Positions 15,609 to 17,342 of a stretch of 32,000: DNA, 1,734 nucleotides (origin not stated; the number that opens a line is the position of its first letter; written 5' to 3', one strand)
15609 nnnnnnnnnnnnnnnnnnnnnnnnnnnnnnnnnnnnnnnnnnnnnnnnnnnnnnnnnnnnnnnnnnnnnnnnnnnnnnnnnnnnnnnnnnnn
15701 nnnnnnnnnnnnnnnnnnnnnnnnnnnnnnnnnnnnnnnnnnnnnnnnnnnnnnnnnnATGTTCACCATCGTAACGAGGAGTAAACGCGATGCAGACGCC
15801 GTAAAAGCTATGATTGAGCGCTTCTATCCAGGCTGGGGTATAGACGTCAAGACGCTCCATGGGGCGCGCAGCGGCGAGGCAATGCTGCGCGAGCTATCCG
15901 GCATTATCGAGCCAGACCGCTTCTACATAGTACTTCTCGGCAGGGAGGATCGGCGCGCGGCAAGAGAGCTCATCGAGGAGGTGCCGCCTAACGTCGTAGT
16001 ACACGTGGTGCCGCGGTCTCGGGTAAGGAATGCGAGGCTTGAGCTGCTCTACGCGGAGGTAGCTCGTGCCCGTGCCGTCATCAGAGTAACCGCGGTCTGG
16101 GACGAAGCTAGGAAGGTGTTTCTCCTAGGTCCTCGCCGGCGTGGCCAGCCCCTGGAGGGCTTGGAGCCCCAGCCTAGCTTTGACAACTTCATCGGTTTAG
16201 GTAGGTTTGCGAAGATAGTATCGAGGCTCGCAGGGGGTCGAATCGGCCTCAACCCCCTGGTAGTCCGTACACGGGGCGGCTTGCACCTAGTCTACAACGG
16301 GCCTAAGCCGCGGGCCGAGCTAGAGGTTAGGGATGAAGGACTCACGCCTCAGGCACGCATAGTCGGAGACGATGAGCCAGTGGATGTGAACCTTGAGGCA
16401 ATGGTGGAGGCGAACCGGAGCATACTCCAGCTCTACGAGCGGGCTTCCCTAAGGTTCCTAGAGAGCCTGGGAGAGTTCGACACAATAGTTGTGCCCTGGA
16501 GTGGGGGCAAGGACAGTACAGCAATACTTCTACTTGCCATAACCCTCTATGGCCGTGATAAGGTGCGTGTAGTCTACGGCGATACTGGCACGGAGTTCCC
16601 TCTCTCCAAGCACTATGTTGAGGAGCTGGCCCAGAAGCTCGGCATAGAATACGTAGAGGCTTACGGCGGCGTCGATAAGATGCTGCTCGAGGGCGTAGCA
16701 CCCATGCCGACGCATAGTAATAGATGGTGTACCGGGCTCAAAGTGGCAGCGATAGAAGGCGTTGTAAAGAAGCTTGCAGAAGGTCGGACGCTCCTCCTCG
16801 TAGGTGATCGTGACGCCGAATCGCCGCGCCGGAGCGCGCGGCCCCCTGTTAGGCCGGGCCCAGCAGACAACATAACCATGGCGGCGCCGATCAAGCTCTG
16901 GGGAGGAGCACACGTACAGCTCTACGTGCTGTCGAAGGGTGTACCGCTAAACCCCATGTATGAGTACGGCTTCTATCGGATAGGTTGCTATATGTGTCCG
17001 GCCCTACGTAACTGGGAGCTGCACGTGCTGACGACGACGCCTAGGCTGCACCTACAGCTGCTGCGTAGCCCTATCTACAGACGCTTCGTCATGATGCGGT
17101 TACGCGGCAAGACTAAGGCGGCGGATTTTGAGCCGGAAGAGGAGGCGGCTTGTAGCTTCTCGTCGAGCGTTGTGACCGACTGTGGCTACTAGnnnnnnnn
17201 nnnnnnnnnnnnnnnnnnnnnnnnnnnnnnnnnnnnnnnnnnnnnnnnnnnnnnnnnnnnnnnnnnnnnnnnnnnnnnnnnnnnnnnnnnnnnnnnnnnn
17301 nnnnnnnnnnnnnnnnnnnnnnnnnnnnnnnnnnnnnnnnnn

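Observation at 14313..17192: Head-to-head pair of diverged PAPS-reductase/DndC-like PP-loop paralogs with large unassigned domains and no pathway partners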

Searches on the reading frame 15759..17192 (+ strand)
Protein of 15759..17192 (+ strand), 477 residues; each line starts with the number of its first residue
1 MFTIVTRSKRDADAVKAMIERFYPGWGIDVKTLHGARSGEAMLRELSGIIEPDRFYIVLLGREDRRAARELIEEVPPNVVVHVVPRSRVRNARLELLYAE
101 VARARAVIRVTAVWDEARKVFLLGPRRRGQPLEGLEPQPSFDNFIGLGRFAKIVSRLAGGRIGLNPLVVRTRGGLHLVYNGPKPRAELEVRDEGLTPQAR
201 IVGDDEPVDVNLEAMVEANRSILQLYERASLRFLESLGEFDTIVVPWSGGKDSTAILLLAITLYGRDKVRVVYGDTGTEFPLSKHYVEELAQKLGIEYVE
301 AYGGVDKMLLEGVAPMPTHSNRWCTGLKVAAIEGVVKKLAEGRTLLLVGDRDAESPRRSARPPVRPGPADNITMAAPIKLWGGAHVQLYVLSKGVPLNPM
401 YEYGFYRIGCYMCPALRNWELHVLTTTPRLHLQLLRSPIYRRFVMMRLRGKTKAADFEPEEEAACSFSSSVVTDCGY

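Call 3: search_protein_families(library=pfam, proteins=[window:15759-17192:+], max_evalue=1)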
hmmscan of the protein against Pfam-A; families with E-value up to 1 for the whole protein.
window:15759-17192:+ (477 aa): 2 families
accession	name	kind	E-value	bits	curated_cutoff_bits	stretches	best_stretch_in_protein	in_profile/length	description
PF01507.26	PAPS_reduct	-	3.2e-27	96.1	22.5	1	243-415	2-174/175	Phosphoadenosine phosphosulfate reductase domain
PF02540.23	NAD_synthase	-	0.024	14.2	21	1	239-299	17-77/242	NAD synthase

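Call 4: search_protein_families(library=ncbifam, proteins=[window:15759-17192:+], max_evalue=1)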
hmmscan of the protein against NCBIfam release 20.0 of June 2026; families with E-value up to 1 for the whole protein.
window:15759-17192:+ (477 aa): 22 families
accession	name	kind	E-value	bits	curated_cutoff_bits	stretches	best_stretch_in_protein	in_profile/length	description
NF006351.0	PRK08576.1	equivalog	3.3e-155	517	290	1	1-444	1-432/436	hypothetical protein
NF010367.0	PRK13795.1-2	equivalog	2.8e-35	121.8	456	1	209-424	209-426/584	hypothetical protein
NF010368.0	PRK13795.1-3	equivalog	1e-27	96.7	588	1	212-421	217-428/635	hypothetical protein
NF010369.0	PRK13795.1-4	equivalog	7.6e-26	90.5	1086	1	209-424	218-439/633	hypothetical protein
NF006327.0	PRK08557.1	equivalog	4.2e-25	88.4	366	1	216-422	152-363/415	hypothetical protein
NF010366.0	PRK13795.1-1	equivalog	1.5e-24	86.1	745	1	211-420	232-450/667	hypothetical protein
NF002537.0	PRK02090.1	equivalog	6.9e-10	38.9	154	1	255-413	53-212/244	phosphoadenylyl-sulfate reductase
TIGR02055.1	APS_reductase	subfamily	7.7e-07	29.1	235.3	1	259-414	10-168/194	adenylylsulfate reductase, thioredoxin dependent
NF003587.0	PRK05253.1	subfamily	5e-06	26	195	1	222-358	8-143/301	sulfate adenylyltransferase subunit CysD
NF005316.0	PRK06850.1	equivalog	5.4e-06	25.4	536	2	315-360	124-172/505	hypothetical protein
TIGR00434.1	cysH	subfamily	2.6e-05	24.2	165.1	1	259-414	30-188/214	phosophoadenylyl-sulfate reductase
TIGR00268.2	TIGR00268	equivalog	5.3e-05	22.6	150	1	234-299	7-72/259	ATP-dependent sacrificial sulfur transferase LarE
TIGR03183.1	DNA_S_dndC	equivalog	9.7e-05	21.4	290.4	1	244-360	17-156/447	DNA phosphorothioation system sulfurtransferase DndC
TIGR02039.1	CysD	subfamily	0.00066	19.4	396.6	1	233-338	12-117/294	sulfate adenylyltransferase, small subunit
NF002048.0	PRK00876.1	subfamily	0.0071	15.2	313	1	243-300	40-97/330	NAD(+) synthase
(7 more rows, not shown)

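Call 5: search_protein_families(library=padloc, proteins=[window:15759-17192:+], max_evalue=1)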
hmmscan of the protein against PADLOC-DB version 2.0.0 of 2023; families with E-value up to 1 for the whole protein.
window:15759-17192:+ (477 aa): 4 families
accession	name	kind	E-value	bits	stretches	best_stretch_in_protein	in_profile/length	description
PDLC02510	BrxP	-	1.1e-28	98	1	207-424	96-324/779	BrxP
PDLC02782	SspD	-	5.3e-13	47.3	1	244-420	3-180/277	SspD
PDLC02662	DndC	-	1.6e-06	25.4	2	315-359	121-168/481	DndC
PDLC02661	DndC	-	2.7e-05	21.3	1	244-359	26-164/468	DndC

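Call 11: search_solved_structures(query=window:15759-17192:+, max_evalue=1)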
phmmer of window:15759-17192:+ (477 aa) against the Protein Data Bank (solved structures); distinct sequences matched with E-value up to 1: 9.
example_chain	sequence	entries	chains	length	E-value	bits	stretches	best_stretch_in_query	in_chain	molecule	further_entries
7lhr_A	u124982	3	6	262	0.0014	21.1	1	338-415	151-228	Phosphoadenosine phosphosulfate reductase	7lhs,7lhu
7rge_A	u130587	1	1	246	0.0082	18.6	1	333-411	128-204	3'-phosphoadenylylsulfate reductase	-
6b2o_A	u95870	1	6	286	0.042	16.3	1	234-290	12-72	ATP-utilizing enzyme of the PP-loopsuperfamily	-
5udq_A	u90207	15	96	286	0.042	16.3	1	234-290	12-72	Lactate racemization operon protein LarE | ATP-utilizing enzyme of the PP-loopsuperfamily | Pyridinium-3,5-biscarboxylic acid mononucleotide sulfurtransferase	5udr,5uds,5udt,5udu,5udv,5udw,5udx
1zun_A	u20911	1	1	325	0.055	15.9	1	225-325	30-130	Sulfate adenylyltransferase subunit 2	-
2goy_A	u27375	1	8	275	0.48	12.8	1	241-414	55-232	adenosine phosphosulfate reductase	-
6vpu_A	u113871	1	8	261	0.5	12.7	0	256-410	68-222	Phosphoadenosine phosphosulfate reductase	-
2o8v_A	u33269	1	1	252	0.61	12.4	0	261-420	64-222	Phosphoadenosine phosphosulfate reductase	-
2pg3_A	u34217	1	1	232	0.67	12.3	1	243-297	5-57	Queuosine biosynthesis protein queC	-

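Call 12: find_homologous_proteins(query=window:15759-17192:+)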
Query window:15759-17192:+ (477 aa): 287 proteins with E <= 0.001 among 8000 candidates; the best 120 are listed.
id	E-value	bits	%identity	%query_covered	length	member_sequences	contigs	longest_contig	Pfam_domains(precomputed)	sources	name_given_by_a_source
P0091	0.0e+0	1078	100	100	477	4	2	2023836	PF01507.26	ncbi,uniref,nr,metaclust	ncbi:hypothetical protein Pyrde_0156 [Pyrodictium delaneyi]|uniref:Phosphoadenosine phosphosulphate 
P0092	4.4e-295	997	91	100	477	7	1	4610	PF01507.26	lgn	-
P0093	5.7e-231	786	75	94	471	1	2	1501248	PF01507.26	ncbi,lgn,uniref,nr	ncbi:hypothetical protein CF15_00020 [Pyrodictium occultum]|uniref:Phosphoadenosine phosphosulphate 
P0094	9.1e-190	650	63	95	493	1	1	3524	PF01507.26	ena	-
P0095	1.6e-185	636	62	94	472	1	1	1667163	PF01507.26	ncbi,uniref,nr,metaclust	ncbi:phosphoadenosine phosphosulfate reductase family protein [Hyperthermus butylicus]|uniref:3'-pho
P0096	2.2e-180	619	62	95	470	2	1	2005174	PF01507.26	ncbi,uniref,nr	ncbi:phosphoadenosine phosphosulfate reductase family protein [Pyrofollis japonicus]|uniref:phosphoa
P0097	1.7e-179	616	62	94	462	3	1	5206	PF01507.26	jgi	-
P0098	5.5e-176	605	61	95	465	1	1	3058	PF01507.26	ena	-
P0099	1.7e-175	603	58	98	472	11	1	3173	PF01507.26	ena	-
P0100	3.8e-174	598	59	98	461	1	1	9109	PF01507.26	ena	-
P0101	7.0e-174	598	61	96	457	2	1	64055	PF01507.26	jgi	-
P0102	1.2e-173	597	59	94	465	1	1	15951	PF01507.26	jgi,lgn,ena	-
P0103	1.5e-173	597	61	95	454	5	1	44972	PF01507.26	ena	-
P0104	2.0e-173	596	62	94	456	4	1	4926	PF01507.26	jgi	-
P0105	2.0e-171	590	61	95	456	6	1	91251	PF01507.26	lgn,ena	-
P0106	7.0e-170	584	60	94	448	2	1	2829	PF01507.26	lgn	-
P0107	3.7e-169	582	59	94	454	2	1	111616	PF01507.26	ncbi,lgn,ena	-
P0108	6.5e-169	581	56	94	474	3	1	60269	PF01507.26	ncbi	ncbi:MAG: phosphoadenosine phosphosulfate reductase family protein [Thermoproteota archaeon]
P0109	7.3e-166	571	53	100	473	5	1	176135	PF01507.26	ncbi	-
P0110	1.8e-165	570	56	94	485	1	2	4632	PF01507.26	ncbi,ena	-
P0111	4.5e-163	562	56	95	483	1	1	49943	PF01507.26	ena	-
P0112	7.0e-162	558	59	94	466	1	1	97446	PF01507.26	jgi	-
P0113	6.5e-158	545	55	94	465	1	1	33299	PF01507.26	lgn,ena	-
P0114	1.0e-155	538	53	94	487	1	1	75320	PF01507.26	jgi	jgi:3'-phosphoadenosine 5'-phosphosulfate sulfotransferase (PAPS reductase)/FAD synthetase/3'-phosph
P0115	1.3e-152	528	53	97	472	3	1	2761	PF01507.26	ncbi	-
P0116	1.3e-152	527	54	95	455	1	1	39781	PF01507.26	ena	-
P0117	1.4e-151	524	52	98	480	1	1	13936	PF01507.26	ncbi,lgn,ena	-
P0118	5.6e-151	522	52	94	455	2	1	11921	PF01507.26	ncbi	-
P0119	5.8e-151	522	54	94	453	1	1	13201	PF01507.26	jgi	jgi:3'-phosphoadenosine 5'-phosphosulfate sulfotransferase (PAPS reductase)/FAD synthetase/3'-phosph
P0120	3.6e-149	516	52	96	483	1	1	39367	PF01507.26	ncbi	-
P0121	3.2e-148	513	50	95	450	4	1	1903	PF01507.26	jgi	-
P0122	6.6e-148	512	53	94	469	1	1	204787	PF01507.26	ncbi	-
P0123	3.3e-145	503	53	93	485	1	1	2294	PF01507.26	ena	-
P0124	3.5e-145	503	49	98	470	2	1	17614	PF01507.26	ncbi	-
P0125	8.7e-145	502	49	98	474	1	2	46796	PF01507.26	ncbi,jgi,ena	-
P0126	8.8e-145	502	53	97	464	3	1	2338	PF01507.26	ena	-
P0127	1.4e-144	501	50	98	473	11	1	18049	PF01507.26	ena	-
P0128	2.2e-144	500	49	98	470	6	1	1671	PF01507.26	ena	-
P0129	3.4e-144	500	51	96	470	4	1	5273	PF01507.26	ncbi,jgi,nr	ncbi:MAG: phosphoadenosine phosphosulfate reductase [Thermoprotei archaeon]|nr:MAG: phosphoadenosine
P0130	3.8e-144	500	50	94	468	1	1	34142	PF01507.26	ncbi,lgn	ncbi:MAG: phosphoadenosine phosphosulfate reductase family protein [Thermoprotei archaeon]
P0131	3.2e-143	497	51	97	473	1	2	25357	PF01507.26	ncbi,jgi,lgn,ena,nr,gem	ncbi:MAG: phosphoadenosine phosphosulfate reductase [Thermoprotei archaeon]|nr:MAG: phosphoadenosine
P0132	4.6e-143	496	52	94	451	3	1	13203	PF01507.26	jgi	-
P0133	3.5e-142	493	48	98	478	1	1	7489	PF01507.26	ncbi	-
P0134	6.4e-142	492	50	94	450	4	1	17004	PF01507.26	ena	-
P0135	8.8e-142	492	49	94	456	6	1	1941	PF01507.26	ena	-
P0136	4.5e-141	489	50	95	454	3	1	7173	PF01507.26,PF02540.24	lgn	-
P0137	9.8e-139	482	49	94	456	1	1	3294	PF01507.26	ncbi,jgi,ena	-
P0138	2.3e-138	480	48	95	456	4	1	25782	PF01507.26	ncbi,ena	-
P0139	1.0e-136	475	48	95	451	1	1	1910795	PF01507.26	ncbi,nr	ncbi:phosphoadenosine phosphosulfate reductase family protein [Desulfurococcaceae archaeon MEX13E-LK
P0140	8.8e-136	472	48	94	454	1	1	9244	PF01507.26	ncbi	-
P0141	5.3e-135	469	47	96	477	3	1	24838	PF01507.26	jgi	-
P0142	5.9e-135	469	49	94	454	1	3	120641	PF01507.26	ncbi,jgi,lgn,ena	-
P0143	3.3e-134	467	48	94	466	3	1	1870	PF01507.26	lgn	-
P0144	9.9e-134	465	47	94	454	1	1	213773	PF01507.26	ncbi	-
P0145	1.7e-133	464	48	96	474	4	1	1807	PF01507.26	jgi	-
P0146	2.1e-133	464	45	94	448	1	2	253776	PF01507.26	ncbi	-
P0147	2.6e-132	461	47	94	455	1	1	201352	PF01507.26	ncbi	-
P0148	3.8e-132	460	47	94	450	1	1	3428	PF01507.26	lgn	-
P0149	4.0e-132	460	48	94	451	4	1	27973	PF01507.26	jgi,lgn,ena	-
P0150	2.8e-131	457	48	94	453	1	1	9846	PF01507.26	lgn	-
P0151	4.7e-131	456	46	94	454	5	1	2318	PF01507.26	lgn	-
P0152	5.7e-131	456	49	94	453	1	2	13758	PF01507.26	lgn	-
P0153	9.2e-131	455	47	95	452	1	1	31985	PF01507.26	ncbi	-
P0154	4.5e-130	453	45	98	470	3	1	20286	PF01507.26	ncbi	-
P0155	1.0e-128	449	45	98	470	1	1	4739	PF01507.26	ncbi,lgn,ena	-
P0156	2.2e-128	448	47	94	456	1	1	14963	PF01507.26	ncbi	-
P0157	5.0e-128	446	47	96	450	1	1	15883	PF01507.26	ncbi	-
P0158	1.1e-127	445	45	95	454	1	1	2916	PF01507.26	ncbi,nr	ncbi:MAG: phosphoadenosine phosphosulfate reductase family protein [Staphylothermus sp.]|nr:phosphoa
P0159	2.5e-127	444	47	95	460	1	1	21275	PF01507.26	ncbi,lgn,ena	-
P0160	7.6e-127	443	47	93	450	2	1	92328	PF01507.26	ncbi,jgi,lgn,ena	-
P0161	1.6e-126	441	46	93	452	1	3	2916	PF01507.26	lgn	-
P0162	3.3e-125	437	45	94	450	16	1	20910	PF01507.26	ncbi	-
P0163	3.6e-125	437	42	98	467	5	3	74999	PF01507.26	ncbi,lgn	ncbi:MAG: phosphoadenosine phosphosulfate reductase family protein [Desulfurococcaceae archaeon]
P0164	4.1e-124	433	50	88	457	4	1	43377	PF01507.26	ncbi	-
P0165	6.6e-123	430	46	97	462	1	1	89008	PF01507.26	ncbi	-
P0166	1.1e-122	429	46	94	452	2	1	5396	PF01507.26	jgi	-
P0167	2.6e-122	428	47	91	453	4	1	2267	PF01507.26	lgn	-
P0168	8.6e-122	426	44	94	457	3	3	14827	PF01507.26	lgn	-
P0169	1.1e-121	425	44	94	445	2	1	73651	PF01507.26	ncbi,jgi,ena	-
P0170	2.1e-121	425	45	94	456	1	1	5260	PF01507.26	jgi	jgi:3'-phosphoadenosine 5'-phosphosulfate sulfotransferase (PAPS reductase)/FAD synthetase/3'-phosph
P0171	3.0e-121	424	44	94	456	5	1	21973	PF01507.26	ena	-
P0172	3.4e-121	424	49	92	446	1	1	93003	PF01507.26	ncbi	-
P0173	5.8e-121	423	46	93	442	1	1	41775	PF01507.26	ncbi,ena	-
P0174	8.1e-121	423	48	91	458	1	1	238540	PF01507.26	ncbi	-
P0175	8.7e-121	423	46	95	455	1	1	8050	PF01507.26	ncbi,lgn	-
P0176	2.2e-120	421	48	94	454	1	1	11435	PF01507.26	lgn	-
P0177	5.4e-120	420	46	94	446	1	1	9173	PF01507.26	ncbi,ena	-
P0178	4.0e-119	417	44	94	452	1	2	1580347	PF01507.26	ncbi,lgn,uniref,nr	ncbi:phosphoadenosine phosphosulfate reductase family protein [Staphylothermus hellenicus]|uniref:Ph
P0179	1.1e-118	416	45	93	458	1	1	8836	PF01507.26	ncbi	-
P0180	4.4e-118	414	45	94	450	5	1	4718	PF01507.26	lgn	-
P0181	1.2e-117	412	45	94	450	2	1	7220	PF01507.26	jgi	-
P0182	4.3e-116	407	45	94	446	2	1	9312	PF01507.26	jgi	-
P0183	1.7e-115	405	43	95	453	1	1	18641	PF01507.26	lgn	-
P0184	2.4e-115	405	44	95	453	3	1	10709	PF01507.26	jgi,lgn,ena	-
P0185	7.4e-114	400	45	95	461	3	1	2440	PF01507.26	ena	-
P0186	3.8e-113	397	42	94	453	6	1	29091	PF01507.26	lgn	-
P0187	2.9e-111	391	46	96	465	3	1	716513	PF01507.26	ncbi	ncbi:phosphoadenosine phosphosulfate reductase domain-containing protein [Stetteria hydrogenophila]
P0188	3.1e-111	391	43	95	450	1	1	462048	PF01507.26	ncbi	-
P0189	7.0e-109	383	43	93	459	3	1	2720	PF01507.26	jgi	-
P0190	1.1e-107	379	45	94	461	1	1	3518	PF01507.26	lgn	-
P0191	1.2e-107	379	43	93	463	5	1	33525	PF01507.26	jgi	jgi:3'-phosphoadenosine 5'-phosphosulfate sulfotransferase (PAPS reductase)/FAD synthetase/3'-phosph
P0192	9.2e-106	373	43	92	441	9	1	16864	PF01507.26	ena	-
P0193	1.2e-105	373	44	95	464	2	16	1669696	PF01507.26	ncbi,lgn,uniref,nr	ncbi:hypothetical protein APE_2075 [Aeropyrum pernix K1]|uniref:Phosphoadenosine phosphosulphate red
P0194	2.7e-105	371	48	72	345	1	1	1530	PF01507.26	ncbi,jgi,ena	-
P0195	3.1e-103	365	42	93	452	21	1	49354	PF01507.26,PF06508.20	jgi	-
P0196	8.3e-103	363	41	94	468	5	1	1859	PF01507.26,PF02540.24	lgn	-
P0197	4.0e-102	361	46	89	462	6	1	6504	PF01507.26,PF02540.24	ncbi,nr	ncbi:MAG: phosphoadenosine phosphosulfate reductase [Thermoprotei archaeon]|nr:MAG: phosphoadenosine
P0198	4.2e-102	361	40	94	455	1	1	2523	PF01507.26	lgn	-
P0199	8.1e-102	360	42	91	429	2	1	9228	PF01507.26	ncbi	-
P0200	1.2e-101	359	46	89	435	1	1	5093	PF01507.26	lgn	-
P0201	4.2e-101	358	42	94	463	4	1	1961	PF01507.26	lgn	-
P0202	4.7e-101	357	41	94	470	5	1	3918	PF01507.26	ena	-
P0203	5.4e-101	357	43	95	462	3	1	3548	PF01507.26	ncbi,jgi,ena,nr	ncbi:MAG: phosphoadenosine phosphosulfate reductase [Thermoprotei archaeon]|nr:MAG: phosphoadenosine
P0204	7.9e-101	357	41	94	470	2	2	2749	PF01507.26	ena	-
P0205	1.1e-100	356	44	94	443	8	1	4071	PF01507.26,PF02540.24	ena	-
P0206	1.6e-100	356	46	89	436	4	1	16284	PF01507.26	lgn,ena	-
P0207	2.0e-100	355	47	90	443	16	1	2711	PF01507.26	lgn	-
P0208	2.1e-100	355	42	95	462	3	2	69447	PF01507.26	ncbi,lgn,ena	-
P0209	3.4e-100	355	40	93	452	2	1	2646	PF01507.26,PF06508.20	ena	-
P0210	5.9e-100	354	46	89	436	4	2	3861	PF01507.26,PF02540.24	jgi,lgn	-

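Call 16: find_related_loci(query=A1, collection=genome_contigs, flank=10000)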
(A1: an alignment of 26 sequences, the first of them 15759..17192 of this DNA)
Query A1 (477 aa) in genome_contigs; peptide patterns used: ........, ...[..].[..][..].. (x = any residue, [..] = any of these).
600 stretches matched a pattern (row limit reached: there are more); 217 encode a relative of the query (tblastn E <= 1e-3); the best 80 are kept; 80 distinct loci.
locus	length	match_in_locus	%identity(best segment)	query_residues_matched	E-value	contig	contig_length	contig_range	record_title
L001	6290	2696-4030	62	1-449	2e-175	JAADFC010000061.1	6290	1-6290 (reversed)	MAG: Thermoproteota archaeon isolate L_MetaBat.77 contig-127_16642, whole genome shotgun sequence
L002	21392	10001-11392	55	1-466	7e-172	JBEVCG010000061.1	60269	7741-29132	MAG: Thermoproteota archaeon isolate 2_1_SS_W3_F1_Bin023_Water NODE_74_length_60269_cov_7.610323, whole genome shotgun s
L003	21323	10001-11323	62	1-448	7e-171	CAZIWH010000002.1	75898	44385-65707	MAG TPA_asm: uncultured Hyperthermus sp. isolate SRP163575_co1_287 genome assembly, contig: NODE_474_length_75898_cov_5.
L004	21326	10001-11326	61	1-448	8e-170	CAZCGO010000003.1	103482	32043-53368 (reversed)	MAG TPA_asm: uncultured Hyperthermus sp. isolate SRP163575_co3_26 genome assembly, contig: NODE_108_length_103482_cov_15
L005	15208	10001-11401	57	1-470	2e-162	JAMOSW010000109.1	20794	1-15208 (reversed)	MAG: Pyrodictiaceae archaeon isolate 4571-419_maxbin2_scaf2bin.027 4571-419_scaffold_626_c1, whole genome shotgun sequen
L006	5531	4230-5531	58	1-436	1e-163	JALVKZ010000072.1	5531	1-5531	MAG: Pyrodictiaceae archaeon isolate A1_metabat2_scaf2bin.236 A1_NODE_14527_length_5531_cov_5.038860, whole genome shotg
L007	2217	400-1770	53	14-475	3e-167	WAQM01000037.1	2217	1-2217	MAG: Pyrodictiaceae archaeon isolate S146_132_esom k151_198437, whole genome shotgun sequence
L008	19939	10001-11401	49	1-469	1e-152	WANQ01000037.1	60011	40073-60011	MAG: Pyrodictiaceae archaeon isolate S141_63_esom k151_352156, whole genome shotgun sequence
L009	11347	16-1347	52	1-448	2e-145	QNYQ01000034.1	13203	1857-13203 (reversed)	MAG: Hyperthermus sp. isolate MAG 130 Ga0232637_10000455, whole genome shotgun sequence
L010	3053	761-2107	49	1-449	1e-150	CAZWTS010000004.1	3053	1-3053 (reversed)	MAG TPA_asm: uncultured Desulfurococcales archaeon isolate binchicken_co219_299 genome assembly, contig: k141_383595, wh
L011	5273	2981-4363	51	1-459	8e-143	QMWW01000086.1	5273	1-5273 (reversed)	MAG: Thermoprotei archaeon isolate B50_G16 B50_Guay16_scaffold_17067, whole genome shotgun sequence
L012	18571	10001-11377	47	1-458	6e-141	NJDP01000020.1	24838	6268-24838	MAG: Desulfurococcales archaeon ex4484_58 ex4484_58_scaffold_1210_length_24838__count_3018, whole genome shotgun sequenc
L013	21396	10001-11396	60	1-466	8e-148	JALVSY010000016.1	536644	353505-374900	MAG: Pyrodictiaceae archaeon isolate M1_maxbin2_scaf2bin.012 M1_NODE_2_length_536644_cov_167.825213, whole genome shotgu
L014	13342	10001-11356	47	1-453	6e-134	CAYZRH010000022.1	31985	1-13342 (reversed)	MAG TPA_asm: uncultured Desulfurococcaceae archaeon isolate SRP141559_co1_67 genome assembly, contig: NODE_532_length_31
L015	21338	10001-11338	46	1-447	7e-125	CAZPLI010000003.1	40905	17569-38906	MAG TPA_asm: uncultured Thermofilaceae archaeon isolate SRP141552_co1_50 genome assembly, contig: NODE_326_length_40905_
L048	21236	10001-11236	37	1-424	4e-71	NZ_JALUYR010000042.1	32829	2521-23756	MAG: Thermococcus sp. isolate 132-544_maxbin2_scaf2bin.015 132-544_scaffold_186_c1, whole genome shotgun sequence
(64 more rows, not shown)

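Call 30: predict_structure(alignment_id=A1)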
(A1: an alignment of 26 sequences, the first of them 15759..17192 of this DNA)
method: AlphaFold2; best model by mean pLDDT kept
length: 477 residues; sequences in the alignment: 26
mean_pLDDT: 91.8   pTM: 0.89
mean pLDDT of the five models: 91.8, 91.5, 91.2, 90.9, 90.3
residues with pLDDT >= 90: 416; 70-90: 32; 50-70: 3; < 50: 26
segments of 3 or more residues with pLDDT < 50: 452-477
pLDDT, mean of each block of 10 residues (from residue 1): 97 98 95 96 97 97 96 94 98 98 96 96 87 94 96 97 97 95 97 92 94 97 97 96 96 98 96 96 96 96 97 92 94 98 96 88 96 97 98 97 91 92 94 95 87 38 30 29
secondary structure, 60 per line:
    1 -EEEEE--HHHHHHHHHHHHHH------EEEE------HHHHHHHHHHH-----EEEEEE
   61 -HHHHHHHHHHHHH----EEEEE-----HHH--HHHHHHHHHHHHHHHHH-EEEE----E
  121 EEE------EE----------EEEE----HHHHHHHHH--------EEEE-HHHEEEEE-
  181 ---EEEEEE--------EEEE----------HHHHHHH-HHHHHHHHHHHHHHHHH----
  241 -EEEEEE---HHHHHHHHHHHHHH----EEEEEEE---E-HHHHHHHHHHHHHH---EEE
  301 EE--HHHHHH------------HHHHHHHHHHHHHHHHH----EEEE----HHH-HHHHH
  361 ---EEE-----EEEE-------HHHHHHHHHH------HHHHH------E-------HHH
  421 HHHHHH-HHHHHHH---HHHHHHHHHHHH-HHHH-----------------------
elements in order: E2-6 H9-22 E29-32 H39-49 E55-60 H62-74 E79-83 H94-110 E112-115 E120-123 E142-145 H150-158 E167-170 E175-179 E184-189 E198-201 H212-218 H220-236 E242-247 H251-264 E269-275 H281-294 E298-302 H305-310 H323-339 E344-347 H356-360 E364-366 E372-375 H383-392 H399-403 H418-426 H428-434 H438-449 H451-454
